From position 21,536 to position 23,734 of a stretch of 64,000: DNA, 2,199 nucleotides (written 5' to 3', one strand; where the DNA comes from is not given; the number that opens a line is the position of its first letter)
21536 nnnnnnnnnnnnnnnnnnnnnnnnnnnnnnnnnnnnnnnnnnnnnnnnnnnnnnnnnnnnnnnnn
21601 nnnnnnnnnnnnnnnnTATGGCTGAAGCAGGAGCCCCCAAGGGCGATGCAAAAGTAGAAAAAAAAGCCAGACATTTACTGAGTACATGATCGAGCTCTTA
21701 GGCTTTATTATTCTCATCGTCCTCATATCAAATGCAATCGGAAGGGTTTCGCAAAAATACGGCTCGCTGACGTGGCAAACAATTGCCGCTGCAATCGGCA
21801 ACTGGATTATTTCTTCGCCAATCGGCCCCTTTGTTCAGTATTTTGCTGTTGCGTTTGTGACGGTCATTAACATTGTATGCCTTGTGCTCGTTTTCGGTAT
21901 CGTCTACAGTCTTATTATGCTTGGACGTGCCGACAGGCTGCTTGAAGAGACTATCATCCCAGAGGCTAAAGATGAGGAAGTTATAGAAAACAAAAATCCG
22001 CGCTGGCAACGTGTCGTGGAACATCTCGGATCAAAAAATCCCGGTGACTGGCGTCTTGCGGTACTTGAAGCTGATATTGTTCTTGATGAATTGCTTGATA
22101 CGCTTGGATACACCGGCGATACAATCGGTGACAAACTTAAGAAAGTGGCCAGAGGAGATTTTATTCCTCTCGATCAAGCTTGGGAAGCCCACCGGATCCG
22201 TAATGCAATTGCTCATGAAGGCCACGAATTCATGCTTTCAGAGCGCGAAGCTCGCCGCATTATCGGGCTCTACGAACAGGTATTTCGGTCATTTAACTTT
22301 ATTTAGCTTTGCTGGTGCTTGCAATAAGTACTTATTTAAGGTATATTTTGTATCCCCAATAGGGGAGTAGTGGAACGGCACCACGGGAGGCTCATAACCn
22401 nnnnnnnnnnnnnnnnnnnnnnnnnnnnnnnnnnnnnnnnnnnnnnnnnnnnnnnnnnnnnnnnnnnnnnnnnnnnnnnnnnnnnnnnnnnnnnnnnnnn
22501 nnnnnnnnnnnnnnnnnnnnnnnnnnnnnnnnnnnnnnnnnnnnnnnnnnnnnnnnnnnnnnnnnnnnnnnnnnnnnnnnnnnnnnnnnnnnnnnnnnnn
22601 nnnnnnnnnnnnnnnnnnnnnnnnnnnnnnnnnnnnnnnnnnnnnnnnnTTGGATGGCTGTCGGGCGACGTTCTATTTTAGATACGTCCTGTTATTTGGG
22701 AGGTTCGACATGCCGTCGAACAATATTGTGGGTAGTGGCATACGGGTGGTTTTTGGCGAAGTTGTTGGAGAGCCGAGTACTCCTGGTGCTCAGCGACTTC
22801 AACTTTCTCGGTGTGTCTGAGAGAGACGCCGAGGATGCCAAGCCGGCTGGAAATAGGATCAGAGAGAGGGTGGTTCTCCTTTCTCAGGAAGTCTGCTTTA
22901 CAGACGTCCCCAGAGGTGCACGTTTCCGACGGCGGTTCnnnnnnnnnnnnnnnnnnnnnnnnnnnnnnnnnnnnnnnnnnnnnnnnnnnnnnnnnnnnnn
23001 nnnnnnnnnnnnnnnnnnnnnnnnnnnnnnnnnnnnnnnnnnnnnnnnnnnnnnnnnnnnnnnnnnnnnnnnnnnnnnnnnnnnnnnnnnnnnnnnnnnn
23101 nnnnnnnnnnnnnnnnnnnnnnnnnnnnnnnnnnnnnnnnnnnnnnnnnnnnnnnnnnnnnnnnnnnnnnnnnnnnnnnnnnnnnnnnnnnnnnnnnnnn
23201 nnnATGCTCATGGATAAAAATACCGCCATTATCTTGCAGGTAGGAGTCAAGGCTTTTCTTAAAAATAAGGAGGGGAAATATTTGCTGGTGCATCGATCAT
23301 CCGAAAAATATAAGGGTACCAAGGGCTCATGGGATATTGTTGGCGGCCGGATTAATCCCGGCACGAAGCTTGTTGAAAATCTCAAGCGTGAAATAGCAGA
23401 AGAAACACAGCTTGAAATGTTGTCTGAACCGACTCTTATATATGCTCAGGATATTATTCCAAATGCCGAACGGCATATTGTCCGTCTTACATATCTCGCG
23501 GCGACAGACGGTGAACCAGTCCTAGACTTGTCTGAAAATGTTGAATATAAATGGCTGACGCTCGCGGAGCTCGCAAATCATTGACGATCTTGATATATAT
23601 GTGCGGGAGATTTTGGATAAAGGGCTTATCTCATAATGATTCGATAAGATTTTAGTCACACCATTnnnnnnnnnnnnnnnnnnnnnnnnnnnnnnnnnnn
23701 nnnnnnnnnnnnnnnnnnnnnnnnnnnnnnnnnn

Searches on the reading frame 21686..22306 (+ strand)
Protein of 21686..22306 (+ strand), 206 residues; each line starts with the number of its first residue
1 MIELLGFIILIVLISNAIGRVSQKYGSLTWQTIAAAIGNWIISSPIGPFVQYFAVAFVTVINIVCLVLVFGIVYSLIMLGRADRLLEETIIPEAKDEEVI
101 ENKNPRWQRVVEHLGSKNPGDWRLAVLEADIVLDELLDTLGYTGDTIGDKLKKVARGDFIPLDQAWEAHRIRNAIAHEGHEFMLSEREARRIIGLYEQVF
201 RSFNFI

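Call 11: search_protein_families(library=pfam, proteins=[window:21686-22306:+])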
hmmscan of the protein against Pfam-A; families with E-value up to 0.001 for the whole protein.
window:21686-22306:+ (206 aa): 0 families

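Call 13: find_encoding_contigs(protein=window:21686-22306:+, flank=10000, max_places=10)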
Protein window:21686-22306:+ (206 aa): no gene with exactly this product is on record in the collection.

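Call 21: find_homologous_proteins(query=window:21686-22306:+)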
Query window:21686-22306:+ (206 aa): 255 proteins with E <= 0.001 among 536 candidates; the best 120 are listed.
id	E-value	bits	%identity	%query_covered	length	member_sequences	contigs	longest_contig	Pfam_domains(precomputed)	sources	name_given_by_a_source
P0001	6.6e-131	452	100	100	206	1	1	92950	-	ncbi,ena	-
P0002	1.1e-56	210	49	97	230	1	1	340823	PF12420.14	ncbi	-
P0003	1.4e-55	206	50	99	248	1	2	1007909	-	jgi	jgi:hypothetical protein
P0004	1.8e-55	206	61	70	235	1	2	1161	-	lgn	-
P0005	3.7e-55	205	52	100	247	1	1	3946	-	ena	-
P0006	1.3e-53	200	50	99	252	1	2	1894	-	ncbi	-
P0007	1.9e-53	199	47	97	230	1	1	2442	-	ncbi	-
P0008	1.1e-52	197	59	69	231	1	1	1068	-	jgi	jgi:hypothetical protein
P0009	2.2e-52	196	50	100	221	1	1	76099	-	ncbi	-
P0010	9.0e-52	194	46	98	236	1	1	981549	-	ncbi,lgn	ncbi:MAG: hypothetical protein V4519_01130 [Patescibacteria group bacterium]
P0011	1.9e-51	193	52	83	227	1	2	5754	-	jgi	jgi:hypothetical protein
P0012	2.0e-51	193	52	84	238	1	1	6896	-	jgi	jgi:hypothetical protein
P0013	6.5e-51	191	48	99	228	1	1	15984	-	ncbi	-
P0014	9.7e-51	190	49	99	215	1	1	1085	-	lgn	-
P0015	1.8e-50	189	46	100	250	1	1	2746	-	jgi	jgi:hypothetical protein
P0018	5.5e-50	188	57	73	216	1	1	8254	-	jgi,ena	-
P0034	2.3e-46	176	56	70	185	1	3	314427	-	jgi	jgi:hypothetical protein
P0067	5.7e-41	158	67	50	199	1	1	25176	-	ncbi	-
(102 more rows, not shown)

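Call 22: find_encoding_contigs(protein=P0002, flank=5000, max_places=3)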
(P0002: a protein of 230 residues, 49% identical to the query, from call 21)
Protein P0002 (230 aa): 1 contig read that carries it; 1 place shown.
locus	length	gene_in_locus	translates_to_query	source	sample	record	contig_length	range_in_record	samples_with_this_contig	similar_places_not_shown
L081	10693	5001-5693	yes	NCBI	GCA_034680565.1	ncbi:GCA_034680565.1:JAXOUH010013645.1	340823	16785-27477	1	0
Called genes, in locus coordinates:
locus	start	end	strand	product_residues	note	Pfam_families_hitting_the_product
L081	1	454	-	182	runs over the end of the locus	PF07963:N_methyl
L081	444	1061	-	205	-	PF07963:N_methyl (weak)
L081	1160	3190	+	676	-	PF22745:Nlig-Ia, PF01653:DNA_ligase_aden, PF03120:OB_DNA_ligase, PF00633:HHH (faint), PF14520:HHH_5 (weak), PF12826:HHH_2, PF00533:BRCT, PF12738:PTCB-BRCT (weak)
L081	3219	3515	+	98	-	PF02686:GatC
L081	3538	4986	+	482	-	PF01425:Amidase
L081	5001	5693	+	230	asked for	PF12420:DUF3671 (weak)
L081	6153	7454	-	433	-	PF00155:Aminotran_1_2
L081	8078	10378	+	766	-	PF10101:DUF2339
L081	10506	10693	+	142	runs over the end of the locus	PF00011:HSP20, PF17886:ArsA_HSP20 (weak)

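Call 23: find_encoding_contigs(protein=P0003, flank=5000, max_places=3)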
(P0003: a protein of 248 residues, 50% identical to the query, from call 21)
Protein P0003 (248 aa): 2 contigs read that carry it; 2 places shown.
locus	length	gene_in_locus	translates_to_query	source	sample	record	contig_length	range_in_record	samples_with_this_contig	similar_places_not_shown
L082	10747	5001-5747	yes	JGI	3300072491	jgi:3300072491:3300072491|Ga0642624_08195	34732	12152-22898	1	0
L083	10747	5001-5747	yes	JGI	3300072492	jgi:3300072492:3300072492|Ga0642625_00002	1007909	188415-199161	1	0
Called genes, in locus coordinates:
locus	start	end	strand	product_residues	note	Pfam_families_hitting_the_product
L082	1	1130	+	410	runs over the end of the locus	PF00092:VWA, PF13519:VWA_2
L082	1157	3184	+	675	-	PF12836:HHH_3 (faint), PF22745:Nlig-Ia, PF01653:DNA_ligase_aden, PF03120:OB_DNA_ligase, PF12826:HHH_2, PF14520:HHH_5, PF00533:BRCT, PF12738:PTCB-BRCT (weak), +1 more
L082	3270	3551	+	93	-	PF02686:GatC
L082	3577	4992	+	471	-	PF01425:Amidase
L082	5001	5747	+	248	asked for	-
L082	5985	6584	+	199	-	PF14528:LAGLIDADG_3 (faint)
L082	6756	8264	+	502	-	PF00206:Lyase_1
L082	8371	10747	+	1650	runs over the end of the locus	-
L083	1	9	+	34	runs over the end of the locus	-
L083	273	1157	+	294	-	PF00092:VWA, PF13519:VWA_2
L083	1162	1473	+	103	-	PF22745:Nlig-Ia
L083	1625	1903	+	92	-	PF01653:DNA_ligase_aden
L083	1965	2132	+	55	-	PF01653:DNA_ligase_aden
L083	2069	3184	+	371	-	PF03120:OB_DNA_ligase, PF14520:HHH_5 (weak), PF00633:HHH (faint), PF12826:HHH_2, PF14520:HHH_5, PF00533:BRCT, PF12738:PTCB-BRCT (weak)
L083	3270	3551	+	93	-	PF02686:GatC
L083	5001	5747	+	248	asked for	-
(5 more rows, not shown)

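Call 24: find_encoding_contigs(protein=P0001, flank=5000, max_places=3)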
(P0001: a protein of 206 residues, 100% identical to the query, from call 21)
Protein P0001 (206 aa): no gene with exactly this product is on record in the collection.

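Call 46: find_encoding_contigs(protein=P0067, flank=4000, max_places=2)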
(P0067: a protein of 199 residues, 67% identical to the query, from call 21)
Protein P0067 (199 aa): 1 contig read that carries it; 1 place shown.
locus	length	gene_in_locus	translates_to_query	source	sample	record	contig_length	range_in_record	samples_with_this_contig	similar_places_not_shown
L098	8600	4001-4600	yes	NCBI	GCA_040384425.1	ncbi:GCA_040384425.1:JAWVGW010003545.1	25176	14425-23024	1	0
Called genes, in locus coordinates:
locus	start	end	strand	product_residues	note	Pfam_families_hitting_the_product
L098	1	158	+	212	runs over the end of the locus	-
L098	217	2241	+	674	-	PF22745:Nlig-Ia, PF01653:DNA_ligase_aden, PF03120:OB_DNA_ligase, PF12826:HHH_2, PF14520:HHH_5 (weak), PF00533:BRCT, PF12738:PTCB-BRCT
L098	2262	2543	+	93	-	PF02686:GatC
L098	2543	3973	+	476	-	PF01425:Amidase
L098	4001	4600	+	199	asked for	-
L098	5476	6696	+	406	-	PF08281:Sigma70_r4_2 (weak)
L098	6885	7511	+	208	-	PF00702:Hydrolase, PF13419:HAD_2, PF13242:Hydrolase_like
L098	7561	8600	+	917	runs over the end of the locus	-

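Call 47: find_encoding_contigs(protein=P0018, flank=4000, max_places=2)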
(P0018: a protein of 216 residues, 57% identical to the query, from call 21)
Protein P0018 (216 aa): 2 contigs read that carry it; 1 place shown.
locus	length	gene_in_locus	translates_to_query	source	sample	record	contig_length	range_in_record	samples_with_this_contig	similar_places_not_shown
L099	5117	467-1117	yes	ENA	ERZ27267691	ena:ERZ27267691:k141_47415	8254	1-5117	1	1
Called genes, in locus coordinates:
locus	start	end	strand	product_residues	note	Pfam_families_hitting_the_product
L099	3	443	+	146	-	?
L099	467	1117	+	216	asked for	-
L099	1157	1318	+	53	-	-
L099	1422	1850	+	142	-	-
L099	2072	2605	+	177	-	PF02698:DUF218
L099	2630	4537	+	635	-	PF13439:Glyco_transf_4, PF13579:Glyco_trans_4_4, PF13477:Glyco_trans_4_2, PF00534:Glycos_transf_1, PF13692:Glyco_trans_1_4, PF00535:Glycos_transf_2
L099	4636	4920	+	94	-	PF04226:Transgly_assoc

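Call 48: find_encoding_contigs(protein=P0034, flank=4000, max_places=3)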
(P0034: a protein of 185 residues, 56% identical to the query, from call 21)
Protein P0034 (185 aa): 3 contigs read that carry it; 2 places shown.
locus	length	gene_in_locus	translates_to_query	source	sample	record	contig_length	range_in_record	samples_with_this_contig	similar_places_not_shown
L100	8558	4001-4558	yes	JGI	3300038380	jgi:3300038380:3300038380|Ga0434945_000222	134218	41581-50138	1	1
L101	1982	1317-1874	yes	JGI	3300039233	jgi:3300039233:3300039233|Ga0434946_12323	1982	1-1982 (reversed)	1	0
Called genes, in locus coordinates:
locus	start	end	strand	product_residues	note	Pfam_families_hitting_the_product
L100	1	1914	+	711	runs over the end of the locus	PF22745:Nlig-Ia, PF01653:DNA_ligase_aden, PF03120:OB_DNA_ligase, PF12826:HHH_2, PF14520:HHH_5 (weak), PF00533:BRCT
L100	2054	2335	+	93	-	PF02686:GatC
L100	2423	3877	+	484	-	PF01425:Amidase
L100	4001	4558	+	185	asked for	-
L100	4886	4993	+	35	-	-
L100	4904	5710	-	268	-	-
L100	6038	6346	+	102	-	PF01022:HTH_5, PF01978:TrmB (weak)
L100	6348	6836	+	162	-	-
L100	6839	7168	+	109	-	-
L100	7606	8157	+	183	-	-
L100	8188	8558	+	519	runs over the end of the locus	PF25917:BSH_RND (weak), PF25989:YknX_C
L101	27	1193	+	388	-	PF01425:Amidase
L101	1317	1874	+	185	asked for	-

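Call 54: list_cluster_members(proteins=[P0001])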
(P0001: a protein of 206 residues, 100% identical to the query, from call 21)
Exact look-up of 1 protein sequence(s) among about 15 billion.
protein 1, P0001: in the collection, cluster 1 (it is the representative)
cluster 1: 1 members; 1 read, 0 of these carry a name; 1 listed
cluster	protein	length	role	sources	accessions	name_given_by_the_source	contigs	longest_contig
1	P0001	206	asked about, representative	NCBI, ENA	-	-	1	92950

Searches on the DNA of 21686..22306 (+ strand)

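Call 26: search_rna_families(sources=[L081, L082, L083], threshold=gathering)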
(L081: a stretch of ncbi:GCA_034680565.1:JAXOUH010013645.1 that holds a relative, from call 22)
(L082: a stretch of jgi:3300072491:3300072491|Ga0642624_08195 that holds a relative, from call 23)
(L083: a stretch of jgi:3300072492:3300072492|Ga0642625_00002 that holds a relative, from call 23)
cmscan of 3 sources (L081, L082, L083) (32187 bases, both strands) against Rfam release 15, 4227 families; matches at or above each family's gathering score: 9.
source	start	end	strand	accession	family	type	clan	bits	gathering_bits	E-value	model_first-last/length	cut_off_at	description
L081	7951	8024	+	RF00005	tRNA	Gene; tRNA;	CL00001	70.9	29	8.9e-14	1-71/71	no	tRNA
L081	5818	5890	-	RF00005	tRNA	Gene; tRNA;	CL00001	67.8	29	6.5e-13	1-71/71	no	tRNA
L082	6575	6649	+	RF00005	tRNA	Gene; tRNA;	CL00001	67.1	29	9.8e-13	1-71/71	no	tRNA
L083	7362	7436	+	RF00005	tRNA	Gene; tRNA;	CL00001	67.1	29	9.8e-13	1-71/71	no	tRNA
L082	5906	5978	-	RF00005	tRNA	Gene; tRNA;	CL00001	66.7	29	1.2e-12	1-71/71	no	tRNA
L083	5906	5978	-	RF00005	tRNA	Gene; tRNA;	CL00001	66.7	29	1.2e-12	1-71/71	no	tRNA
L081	6002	6072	-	RF00005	tRNA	Gene; tRNA;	CL00001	56.1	29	1e-09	1-71/71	no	tRNA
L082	5793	5863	+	RF00005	tRNA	Gene; tRNA;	CL00001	54.3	29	3.3e-09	1-71/71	no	tRNA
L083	5793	5863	+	RF00005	tRNA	Gene; tRNA;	CL00001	54.3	29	3.3e-09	1-71/71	no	tRNA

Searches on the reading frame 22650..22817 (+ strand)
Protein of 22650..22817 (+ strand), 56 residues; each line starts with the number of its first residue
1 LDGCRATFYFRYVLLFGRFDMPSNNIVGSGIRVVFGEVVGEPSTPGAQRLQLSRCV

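Call 27: search_protein_families(library=pfam, proteins=[window:22650-22817:+], max_evalue=10)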
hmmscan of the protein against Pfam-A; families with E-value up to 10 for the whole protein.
seq(56 aa): 0 families

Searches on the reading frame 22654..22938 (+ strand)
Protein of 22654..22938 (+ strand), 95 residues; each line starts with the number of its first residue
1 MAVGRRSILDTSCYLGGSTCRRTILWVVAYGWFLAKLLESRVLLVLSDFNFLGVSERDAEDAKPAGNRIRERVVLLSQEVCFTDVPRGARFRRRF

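Call 27: search_protein_families(library=pfam, proteins=[window:22654-22938:+], max_evalue=10)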
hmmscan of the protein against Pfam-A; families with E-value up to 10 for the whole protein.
seq(95 aa): 0 families

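Call 29: find_homologous_proteins(query=window:22654-22938:+, max_evalue=10)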
Query seq(95 aa): 6 candidates shared short words with the query, none scored E <= 10.

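Call 81: search_protein_representatives(protein=window:22654-22938:+)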
Query: 95 residues. Proteins with E-value up to 0.001 (for the whole library): 0; up to 1e-10: 0; up to 1e-30: 0. The best 0 are listed.

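Call 96: predict_structure(protein=window:22654-22938:+)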
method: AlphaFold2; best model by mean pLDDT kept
length: 95 residues; sequences in the alignment: 1
mean_pLDDT: 54.7   pTM: 0.27
mean pLDDT of the five models: 54.7, 46.3, 38.1, 37.7, 33.0
residues with pLDDT >= 90: 0; 70-90: 16; 50-70: 43; < 50: 36
segments of 3 or more residues with pLDDT < 50: 1-7, 74-90, 92-95
pLDDT, mean of each block of 10 residues (from residue 1): 44 53 74 77 57 52 51 46 43 43
secondary structure, 60 per line:
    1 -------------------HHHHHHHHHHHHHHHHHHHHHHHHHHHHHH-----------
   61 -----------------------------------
elements in order: H20-49

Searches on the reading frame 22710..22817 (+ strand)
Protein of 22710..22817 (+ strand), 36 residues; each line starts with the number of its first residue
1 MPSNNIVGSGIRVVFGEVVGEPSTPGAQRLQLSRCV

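Call 75: search_protein_families(library=pfam, proteins=[window:22710-22817:+], max_evalue=10)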
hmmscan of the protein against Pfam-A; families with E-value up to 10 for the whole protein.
seq(36 aa): 0 families

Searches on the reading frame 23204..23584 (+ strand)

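Call 11: search_protein_families(library=pfam, proteins=[window:23204-23584:+])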
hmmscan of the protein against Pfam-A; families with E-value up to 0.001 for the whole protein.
window:23204-23584:+ (126 aa): 1 family
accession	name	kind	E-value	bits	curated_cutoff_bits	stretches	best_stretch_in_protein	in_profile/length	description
PF00293.34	NUDIX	-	8.4e-16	58.6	21.1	1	12-123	3-118/134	NUDIX domain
